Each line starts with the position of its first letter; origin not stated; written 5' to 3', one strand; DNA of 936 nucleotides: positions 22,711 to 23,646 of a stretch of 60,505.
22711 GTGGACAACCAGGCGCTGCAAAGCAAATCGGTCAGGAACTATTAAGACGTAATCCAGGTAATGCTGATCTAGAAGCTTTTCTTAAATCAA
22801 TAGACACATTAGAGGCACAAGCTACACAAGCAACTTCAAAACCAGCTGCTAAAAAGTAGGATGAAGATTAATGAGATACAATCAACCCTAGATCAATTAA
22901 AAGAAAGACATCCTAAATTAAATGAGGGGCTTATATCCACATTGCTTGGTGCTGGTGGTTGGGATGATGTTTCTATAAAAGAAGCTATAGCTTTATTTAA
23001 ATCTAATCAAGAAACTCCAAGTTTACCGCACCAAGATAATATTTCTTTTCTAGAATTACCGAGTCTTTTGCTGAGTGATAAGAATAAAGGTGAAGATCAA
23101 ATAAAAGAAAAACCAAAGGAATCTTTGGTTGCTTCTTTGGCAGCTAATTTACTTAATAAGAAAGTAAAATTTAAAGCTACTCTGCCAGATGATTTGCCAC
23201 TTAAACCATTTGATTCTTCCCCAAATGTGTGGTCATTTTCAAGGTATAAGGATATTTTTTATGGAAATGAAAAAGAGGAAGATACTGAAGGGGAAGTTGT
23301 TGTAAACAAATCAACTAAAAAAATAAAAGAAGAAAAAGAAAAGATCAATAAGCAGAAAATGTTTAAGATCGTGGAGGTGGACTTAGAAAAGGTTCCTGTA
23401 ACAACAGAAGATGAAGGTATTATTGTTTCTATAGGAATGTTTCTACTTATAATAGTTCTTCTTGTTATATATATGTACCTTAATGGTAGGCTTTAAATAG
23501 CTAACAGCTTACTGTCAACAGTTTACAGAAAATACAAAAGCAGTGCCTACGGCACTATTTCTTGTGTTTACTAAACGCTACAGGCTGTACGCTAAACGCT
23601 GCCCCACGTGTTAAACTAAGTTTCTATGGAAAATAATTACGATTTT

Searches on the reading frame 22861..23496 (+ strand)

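Call 6: search_protein_families(library=pfam, proteins=[window:22861-23496:+], max_evalue=1)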
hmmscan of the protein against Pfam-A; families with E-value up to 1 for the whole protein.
window:22861-23496:+ (211 aa): 1 family
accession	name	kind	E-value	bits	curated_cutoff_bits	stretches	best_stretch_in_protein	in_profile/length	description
PF15692.10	NKAP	-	0.016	16.2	27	1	119-161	20-62/81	NF-kappa-B-activating protein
